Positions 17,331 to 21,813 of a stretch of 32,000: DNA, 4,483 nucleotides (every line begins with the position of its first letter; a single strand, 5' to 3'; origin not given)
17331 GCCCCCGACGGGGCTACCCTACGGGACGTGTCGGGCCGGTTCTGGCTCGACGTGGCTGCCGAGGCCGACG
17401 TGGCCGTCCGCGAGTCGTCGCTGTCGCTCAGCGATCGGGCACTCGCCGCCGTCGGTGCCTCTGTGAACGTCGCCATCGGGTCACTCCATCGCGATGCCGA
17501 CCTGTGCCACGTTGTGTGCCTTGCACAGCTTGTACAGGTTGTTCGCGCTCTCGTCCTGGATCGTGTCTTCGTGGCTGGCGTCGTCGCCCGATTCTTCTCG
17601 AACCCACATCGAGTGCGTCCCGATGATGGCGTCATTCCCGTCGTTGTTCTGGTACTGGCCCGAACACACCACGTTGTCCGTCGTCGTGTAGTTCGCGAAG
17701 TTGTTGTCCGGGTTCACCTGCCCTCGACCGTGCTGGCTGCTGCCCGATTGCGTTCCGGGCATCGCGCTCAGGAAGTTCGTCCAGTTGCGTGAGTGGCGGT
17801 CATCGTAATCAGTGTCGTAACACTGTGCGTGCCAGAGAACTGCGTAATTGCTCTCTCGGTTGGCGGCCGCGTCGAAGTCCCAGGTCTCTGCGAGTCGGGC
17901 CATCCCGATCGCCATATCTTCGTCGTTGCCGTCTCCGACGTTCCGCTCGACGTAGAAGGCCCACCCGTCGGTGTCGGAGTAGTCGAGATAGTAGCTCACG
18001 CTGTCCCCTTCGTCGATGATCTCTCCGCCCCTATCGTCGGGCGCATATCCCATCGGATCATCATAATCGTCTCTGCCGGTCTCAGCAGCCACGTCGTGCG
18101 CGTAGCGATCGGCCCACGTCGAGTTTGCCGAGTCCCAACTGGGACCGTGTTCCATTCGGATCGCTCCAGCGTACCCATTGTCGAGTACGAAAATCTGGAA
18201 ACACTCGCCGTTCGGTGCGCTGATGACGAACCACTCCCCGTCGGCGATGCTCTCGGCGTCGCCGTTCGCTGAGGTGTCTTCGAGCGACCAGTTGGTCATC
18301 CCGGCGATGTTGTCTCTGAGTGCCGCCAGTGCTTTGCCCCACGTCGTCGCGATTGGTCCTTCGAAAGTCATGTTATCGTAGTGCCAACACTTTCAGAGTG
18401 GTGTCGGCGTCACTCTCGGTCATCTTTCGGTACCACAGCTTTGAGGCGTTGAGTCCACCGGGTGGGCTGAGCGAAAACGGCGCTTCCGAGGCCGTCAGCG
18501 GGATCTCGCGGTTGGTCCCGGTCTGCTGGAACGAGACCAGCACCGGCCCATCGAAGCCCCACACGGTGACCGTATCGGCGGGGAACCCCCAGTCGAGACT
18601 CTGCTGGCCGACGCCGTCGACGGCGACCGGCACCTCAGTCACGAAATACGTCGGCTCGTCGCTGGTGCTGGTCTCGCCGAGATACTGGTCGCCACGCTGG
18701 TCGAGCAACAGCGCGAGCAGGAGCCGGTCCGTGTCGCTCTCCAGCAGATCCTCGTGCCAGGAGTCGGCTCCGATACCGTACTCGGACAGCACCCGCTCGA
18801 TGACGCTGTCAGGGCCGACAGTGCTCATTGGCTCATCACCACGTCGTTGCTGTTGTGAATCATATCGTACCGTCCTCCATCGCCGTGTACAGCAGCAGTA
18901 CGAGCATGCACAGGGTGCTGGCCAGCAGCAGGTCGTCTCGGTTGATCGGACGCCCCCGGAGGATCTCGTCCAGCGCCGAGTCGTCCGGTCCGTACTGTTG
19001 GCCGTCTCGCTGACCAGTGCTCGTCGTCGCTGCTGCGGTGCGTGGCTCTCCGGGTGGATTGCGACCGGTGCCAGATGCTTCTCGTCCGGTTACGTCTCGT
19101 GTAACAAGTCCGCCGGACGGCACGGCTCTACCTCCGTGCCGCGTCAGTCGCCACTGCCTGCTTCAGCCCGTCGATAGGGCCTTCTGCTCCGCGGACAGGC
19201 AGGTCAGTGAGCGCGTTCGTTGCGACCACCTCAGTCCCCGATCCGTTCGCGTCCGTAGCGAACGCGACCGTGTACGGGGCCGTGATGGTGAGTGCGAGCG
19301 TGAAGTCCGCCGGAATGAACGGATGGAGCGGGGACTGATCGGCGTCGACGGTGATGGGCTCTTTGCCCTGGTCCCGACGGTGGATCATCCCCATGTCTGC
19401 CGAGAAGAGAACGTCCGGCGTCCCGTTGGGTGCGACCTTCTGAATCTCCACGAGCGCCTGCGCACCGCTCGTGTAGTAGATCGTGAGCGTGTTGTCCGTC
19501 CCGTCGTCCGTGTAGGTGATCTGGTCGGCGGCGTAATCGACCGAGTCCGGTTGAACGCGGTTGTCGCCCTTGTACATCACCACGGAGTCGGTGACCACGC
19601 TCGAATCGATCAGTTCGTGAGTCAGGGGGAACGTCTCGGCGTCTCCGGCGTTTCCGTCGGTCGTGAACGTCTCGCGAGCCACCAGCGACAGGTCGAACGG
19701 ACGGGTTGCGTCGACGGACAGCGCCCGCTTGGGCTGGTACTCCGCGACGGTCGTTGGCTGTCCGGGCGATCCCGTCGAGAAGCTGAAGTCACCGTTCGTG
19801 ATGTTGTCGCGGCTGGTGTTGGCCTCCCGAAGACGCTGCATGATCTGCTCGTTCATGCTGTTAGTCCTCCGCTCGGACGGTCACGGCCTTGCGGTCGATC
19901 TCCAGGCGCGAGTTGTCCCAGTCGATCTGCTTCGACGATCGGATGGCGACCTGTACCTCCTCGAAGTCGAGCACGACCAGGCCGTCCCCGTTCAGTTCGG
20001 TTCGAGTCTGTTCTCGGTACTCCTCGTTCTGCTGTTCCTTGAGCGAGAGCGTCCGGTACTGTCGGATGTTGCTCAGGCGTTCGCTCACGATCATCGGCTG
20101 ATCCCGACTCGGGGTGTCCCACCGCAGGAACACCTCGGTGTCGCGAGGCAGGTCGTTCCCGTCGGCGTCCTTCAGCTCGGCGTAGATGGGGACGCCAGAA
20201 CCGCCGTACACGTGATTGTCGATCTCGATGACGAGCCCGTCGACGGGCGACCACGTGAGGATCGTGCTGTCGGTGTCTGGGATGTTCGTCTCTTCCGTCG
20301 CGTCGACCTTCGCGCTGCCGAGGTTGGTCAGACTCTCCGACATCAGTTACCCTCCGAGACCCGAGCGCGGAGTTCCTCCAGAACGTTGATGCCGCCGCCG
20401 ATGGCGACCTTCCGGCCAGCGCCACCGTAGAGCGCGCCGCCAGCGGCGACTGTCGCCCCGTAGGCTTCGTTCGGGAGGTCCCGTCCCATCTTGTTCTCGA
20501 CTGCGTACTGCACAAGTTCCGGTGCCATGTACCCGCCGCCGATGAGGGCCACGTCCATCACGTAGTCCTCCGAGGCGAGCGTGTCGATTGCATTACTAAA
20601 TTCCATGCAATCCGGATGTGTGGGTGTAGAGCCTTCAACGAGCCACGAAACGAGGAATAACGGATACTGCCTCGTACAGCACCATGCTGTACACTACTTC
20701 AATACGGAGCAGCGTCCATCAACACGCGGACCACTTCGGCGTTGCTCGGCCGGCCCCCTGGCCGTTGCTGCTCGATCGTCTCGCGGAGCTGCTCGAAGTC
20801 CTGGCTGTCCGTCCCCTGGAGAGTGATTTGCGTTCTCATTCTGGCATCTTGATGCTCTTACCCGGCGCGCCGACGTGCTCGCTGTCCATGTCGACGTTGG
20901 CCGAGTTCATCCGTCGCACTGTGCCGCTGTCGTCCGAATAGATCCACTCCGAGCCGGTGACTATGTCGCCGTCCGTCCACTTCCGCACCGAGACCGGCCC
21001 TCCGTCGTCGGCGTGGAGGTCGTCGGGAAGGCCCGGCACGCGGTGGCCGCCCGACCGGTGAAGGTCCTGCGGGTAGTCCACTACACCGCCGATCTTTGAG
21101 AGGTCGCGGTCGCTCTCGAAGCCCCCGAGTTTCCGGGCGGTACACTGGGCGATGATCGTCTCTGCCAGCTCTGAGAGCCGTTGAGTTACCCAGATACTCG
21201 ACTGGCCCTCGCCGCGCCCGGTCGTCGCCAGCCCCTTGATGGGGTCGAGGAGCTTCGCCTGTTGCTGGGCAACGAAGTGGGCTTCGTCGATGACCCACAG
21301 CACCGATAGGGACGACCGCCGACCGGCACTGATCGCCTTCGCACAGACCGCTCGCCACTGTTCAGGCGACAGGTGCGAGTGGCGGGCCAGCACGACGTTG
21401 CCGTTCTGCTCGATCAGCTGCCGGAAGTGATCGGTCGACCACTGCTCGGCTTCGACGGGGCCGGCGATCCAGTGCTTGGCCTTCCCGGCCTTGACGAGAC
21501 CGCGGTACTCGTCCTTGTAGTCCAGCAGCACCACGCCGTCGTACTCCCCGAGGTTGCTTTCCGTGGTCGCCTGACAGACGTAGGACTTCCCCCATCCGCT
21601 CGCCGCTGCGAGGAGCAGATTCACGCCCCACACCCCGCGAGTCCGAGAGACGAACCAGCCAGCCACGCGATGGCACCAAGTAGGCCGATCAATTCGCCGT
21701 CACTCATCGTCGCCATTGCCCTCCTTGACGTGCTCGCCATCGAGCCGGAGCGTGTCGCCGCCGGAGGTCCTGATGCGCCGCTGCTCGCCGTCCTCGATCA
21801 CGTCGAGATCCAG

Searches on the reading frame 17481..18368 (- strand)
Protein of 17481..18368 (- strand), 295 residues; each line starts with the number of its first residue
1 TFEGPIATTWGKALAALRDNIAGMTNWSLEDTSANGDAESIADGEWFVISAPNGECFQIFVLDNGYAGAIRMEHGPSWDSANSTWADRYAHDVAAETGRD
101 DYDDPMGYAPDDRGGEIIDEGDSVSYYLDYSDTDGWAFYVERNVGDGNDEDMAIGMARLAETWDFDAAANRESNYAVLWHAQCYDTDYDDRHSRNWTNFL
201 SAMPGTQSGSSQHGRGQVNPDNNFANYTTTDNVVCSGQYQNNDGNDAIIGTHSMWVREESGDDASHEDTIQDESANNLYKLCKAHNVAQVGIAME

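Call 50: search_protein_families(library=phrogs, proteins=[window:17481-18368:-], max_evalue=0.01)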
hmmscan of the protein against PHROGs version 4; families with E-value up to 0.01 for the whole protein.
window:17481-18368:- (295 aa): 1 family
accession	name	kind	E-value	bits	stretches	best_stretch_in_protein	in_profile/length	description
phrog_20439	-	unknown function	3.2e-64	218.3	1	1-294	2-306/307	-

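Call 51: search_protein_families(library=pfam, proteins=[window:17481-18368:-], max_evalue=0.01)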
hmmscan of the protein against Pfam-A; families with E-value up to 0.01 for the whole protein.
window:17481-18368:- (295 aa): 0 families

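Call 52: search_dna_similar(query=window:17481-18368:-, collection=phages, mode=protein, max_rows=12)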
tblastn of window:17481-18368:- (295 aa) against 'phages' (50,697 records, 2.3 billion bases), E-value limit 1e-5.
Records with a match: 2; places in all: 2; records where one place covers at least 80% of the query: 2.
Best place of each record, by identity: <60% 2.
By first word of the organism name: Saline 2.
By host as written in the record: Natrinema sp. J7-1 2.
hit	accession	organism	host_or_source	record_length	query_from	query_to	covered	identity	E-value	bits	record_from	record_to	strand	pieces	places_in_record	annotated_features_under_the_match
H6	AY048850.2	Saline Natrinema sp. J7-1 virus 1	Natrinema sp. J7-1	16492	1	281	95%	35.6%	4e-37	145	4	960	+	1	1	structural protein PB1 | hypothetical protein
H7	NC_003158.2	Saline Natrinema sp. J7-1 virus 1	Natrinema sp. J7-1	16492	1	281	95%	35.6%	4e-37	145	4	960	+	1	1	structural protein PB1 | hypothetical protein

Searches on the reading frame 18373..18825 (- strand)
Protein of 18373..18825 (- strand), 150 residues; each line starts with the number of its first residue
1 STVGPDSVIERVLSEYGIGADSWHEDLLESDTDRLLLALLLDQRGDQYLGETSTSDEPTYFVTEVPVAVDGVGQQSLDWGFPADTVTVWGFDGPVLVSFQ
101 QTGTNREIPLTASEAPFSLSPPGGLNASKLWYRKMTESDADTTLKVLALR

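Call 50: search_protein_families(library=phrogs, proteins=[window:18373-18825:-], max_evalue=0.01)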
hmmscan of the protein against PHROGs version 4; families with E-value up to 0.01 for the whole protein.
window:18373-18825:- (150 aa): 1 family
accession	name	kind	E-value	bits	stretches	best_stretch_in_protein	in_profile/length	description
phrog_16614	-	head and packaging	0.01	17.1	0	75-147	64-138/141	head protein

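Call 51: search_protein_families(library=pfam, proteins=[window:18373-18825:-], max_evalue=0.01)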
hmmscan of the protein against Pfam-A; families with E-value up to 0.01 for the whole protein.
window:18373-18825:- (150 aa): 0 families

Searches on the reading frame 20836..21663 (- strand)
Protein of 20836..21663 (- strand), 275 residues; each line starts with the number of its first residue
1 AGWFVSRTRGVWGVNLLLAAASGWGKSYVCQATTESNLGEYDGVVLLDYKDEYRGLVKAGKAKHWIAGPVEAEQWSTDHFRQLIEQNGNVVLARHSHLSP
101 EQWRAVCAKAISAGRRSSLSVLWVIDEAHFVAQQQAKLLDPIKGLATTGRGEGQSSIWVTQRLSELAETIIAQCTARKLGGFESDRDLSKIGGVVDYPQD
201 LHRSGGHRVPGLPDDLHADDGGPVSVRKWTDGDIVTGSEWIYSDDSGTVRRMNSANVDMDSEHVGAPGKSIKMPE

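Call 50: search_protein_families(library=phrogs, proteins=[window:20836-21663:-], max_evalue=0.01)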
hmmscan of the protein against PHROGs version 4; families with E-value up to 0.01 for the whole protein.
window:20836-21663:- (275 aa): 2 families
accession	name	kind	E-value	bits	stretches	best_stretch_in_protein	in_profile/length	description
phrog_2666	-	head and packaging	4.8e-24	85.9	1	15-264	323-542/555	terminase large subunit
phrog_7035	-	unknown function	5.2e-09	36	1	113-196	485-572/969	-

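Call 51: search_protein_families(library=pfam, proteins=[window:20836-21663:-], max_evalue=0.01)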
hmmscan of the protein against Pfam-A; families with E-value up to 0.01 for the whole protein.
window:20836-21663:- (275 aa): 2 families
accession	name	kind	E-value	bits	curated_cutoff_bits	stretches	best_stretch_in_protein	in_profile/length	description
PF13401.12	AAA_22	-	0.00088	20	27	1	16-137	8-102/130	AAA domain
PF06414.18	Zeta_toxin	-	0.0035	17.2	22.3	1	16-122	19-129/199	Zeta toxin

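Call 53: search_dna_similar(query=window:20836-21663:-, collection=phages, mode=protein, max_rows=12)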
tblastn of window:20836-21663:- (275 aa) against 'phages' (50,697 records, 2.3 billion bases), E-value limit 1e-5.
Records with a match: 9; places in all: 9; records where one place covers at least 80% of the query: 7.
Best place of each record, by identity: <60% 9.
By first word of the organism name: Haloterrigena 3; Natrinema 2; Saline 2; Haloarcula 2.
By host as written in the record: Natrinema versiforme strain BOL5-4 2; Haloterrigena jeotgali strain A29 2; Natrinema sp. J7-1 2; Haloarcula hispanica 2; Natrinema thermotolerans A29 1.
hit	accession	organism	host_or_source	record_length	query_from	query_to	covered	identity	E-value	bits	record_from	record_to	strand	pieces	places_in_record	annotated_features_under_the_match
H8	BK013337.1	Natrinema versiforme icosahedral virus 1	Natrinema versiforme strain BOL5-4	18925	10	274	96%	43.7%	1e-54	195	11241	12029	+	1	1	packaging ATPase | putative viral structural protein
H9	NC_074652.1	Natrinema versiforme icosahedral virus 1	Natrinema versiforme strain BOL5-4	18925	10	274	96%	43.7%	1e-54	195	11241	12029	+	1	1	packaging ATPase | putative viral structural protein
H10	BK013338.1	Haloterrigena jeotgali icosahedral virus 1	Haloterrigena jeotgali strain A29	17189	10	274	96%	42.2%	4e-52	188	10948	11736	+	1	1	packaging ATPase | putative viral structural protein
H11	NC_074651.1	Haloterrigena jeotgali icosahedral virus 1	Haloterrigena jeotgali strain A29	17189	10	274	96%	42.2%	4e-52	188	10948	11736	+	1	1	packaging ATPase | putative viral structural protein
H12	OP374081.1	Haloterrigena jeotgali icosahedral virus 1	Natrinema thermotolerans A29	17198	10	274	96%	42.2%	4e-52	188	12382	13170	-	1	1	hypothetical protein (x2)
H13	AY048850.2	Saline Natrinema sp. J7-1 virus 1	Natrinema sp. J7-1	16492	9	274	97%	40.0%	2e-47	174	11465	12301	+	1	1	packaging ATPase | hypothetical protein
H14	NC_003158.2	Saline Natrinema sp. J7-1 virus 1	Natrinema sp. J7-1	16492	9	274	97%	40.0%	2e-47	174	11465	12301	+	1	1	packaging ATPase | hypothetical protein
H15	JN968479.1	Haloarcula hispanica icosahedral virus 2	Haloarcula hispanica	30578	22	209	68%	27.8%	5e-8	59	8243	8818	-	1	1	putative ATPase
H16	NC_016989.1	Haloarcula hispanica icosahedral virus 2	Haloarcula hispanica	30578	22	209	68%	27.8%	5e-8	59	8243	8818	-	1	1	terminase large subunit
